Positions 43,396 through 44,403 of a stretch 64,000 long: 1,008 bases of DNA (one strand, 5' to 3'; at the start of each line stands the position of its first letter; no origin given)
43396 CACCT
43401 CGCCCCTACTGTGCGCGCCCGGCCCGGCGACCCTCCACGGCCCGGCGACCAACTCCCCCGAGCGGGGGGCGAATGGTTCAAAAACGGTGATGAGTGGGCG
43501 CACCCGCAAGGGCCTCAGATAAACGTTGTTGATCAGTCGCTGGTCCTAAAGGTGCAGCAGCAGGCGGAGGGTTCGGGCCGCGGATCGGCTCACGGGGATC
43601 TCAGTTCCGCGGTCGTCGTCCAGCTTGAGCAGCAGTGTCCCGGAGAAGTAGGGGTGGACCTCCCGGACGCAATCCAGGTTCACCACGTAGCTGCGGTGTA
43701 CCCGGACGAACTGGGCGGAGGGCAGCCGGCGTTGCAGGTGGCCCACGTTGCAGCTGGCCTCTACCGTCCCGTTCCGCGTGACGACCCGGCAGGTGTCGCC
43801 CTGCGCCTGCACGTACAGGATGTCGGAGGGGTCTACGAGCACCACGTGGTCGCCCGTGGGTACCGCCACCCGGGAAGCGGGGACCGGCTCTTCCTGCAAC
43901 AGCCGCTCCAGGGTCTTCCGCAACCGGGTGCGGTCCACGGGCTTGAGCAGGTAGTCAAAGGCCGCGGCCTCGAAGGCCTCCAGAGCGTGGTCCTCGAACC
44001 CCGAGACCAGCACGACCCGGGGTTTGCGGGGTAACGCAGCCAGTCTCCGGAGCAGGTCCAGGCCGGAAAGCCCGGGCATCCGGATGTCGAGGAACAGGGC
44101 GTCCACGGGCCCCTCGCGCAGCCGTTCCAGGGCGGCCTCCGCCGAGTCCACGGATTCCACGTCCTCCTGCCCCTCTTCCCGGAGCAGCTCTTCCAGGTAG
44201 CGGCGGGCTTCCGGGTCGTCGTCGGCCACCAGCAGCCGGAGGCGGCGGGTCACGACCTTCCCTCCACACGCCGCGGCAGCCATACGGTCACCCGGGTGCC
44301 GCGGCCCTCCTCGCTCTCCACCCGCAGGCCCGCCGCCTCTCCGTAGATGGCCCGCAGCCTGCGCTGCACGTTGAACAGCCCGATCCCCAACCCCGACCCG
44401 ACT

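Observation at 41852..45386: GAF-histidine kinase / LytTR regulator directly upstream of a Cys-rich mini-protein and isocitrate lyase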

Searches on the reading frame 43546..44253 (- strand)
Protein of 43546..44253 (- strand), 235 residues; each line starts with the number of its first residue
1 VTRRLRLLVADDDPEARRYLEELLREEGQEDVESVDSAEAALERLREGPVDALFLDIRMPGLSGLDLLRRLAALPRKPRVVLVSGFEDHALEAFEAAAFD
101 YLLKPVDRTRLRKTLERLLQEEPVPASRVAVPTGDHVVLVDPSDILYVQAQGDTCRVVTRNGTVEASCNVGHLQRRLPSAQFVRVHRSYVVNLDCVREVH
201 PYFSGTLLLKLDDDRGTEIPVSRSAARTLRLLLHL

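Call 4: search_protein_families(library=pfam, proteins=[window:43546-44253:-], max_evalue=0.01)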
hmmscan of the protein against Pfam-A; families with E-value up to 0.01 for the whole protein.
window:43546-44253:- (235 aa): 2 families
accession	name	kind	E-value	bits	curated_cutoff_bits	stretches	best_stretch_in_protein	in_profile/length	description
PF00072.30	Response_reg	-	3.5e-27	95.2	30.2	1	8-115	2-110/111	Response regulator receiver domain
PF04397.21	LytTR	-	3e-24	85.5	22.6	1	136-233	2-97/98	LytTr DNA-binding domain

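Call 67: search_protein_families(library=ncbifam, proteins=[window:43546-44253:-], max_evalue=0.01)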
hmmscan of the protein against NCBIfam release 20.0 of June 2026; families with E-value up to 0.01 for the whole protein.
window:43546-44253:- (235 aa): 93 families (the best 25 are shown)
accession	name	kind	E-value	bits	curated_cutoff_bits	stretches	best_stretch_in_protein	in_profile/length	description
NF008677.0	PRK11697.1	equivalog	7.5e-38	130.2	246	1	5-233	2-235/238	two-component system response regulator BtsR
NF010684.1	PRK14084.1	equivalog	6.1e-30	104.8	375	2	6-121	2-118/254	response regulator transcription factor LytR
NF006900.1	PRK09390.1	equivalog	2.5e-18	66.3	255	1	1-122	1-123/203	response regulator FixJ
TIGR01818.1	ntrC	equivalog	3.7e-17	62.3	558.6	1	8-123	2-118/463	nitrogen regulation protein NR(I)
NF046022.1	RespRegCpdRBruc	equivalog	5.3e-16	58.7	180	1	6-120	3-118/120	cell cycle two-component system response regulator CpdR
NF008469.0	PRK11361.1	equivalog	5.8e-16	58.2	714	1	1-120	1-121/461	acetoacetate metabolism transcriptional regulator AtoC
NF052596.1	RR_EAL_PvrR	equivalog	5.5e-15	54.9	580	1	4-119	3-125/398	response regulator cyclic di-GMP phosphodiesterase PvrR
NF007689.0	PRK10365.1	equivalog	2.3e-13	49.7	760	1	4-122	5-124/441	sigma-54-dependent response regulator transcription factor ZraR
NF008176.1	PRK10923.1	equivalog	2e-12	46.5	620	1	6-117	5-117/469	nitrogen regulation protein NR(I)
NF052313.1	T9SS_RR_PorX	equivalog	2.4e-12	46.4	300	1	7-124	3-121/513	T9SS response regulator signal transducer PorX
NF041733.1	resp_reg_CseB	equivalog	5.1e-12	45.7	350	1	7-122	3-122/228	two-component system response regulator CseB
NF047793.1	ResRegPgtA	equivalog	5.2e-12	45.3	650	1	4-121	5-123/414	two-component system response regulator PgtA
NF001965.0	PRK00742.1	subfamily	9.4e-12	44.8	293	1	4-122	3-126/357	chemotaxis-specific protein-glutamate methyltransferase CheB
NF053512.1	nitric_RR_NosR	exception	1.1e-11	44.4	400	1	7-122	1-118/422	response regulator c-di-GMP phosphodiesterase, NosR family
NF045717.1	DVU0259_DivK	exception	1.9e-11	44.2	160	1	6-117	4-114/117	DVU0259 family response regulator domain-containing protein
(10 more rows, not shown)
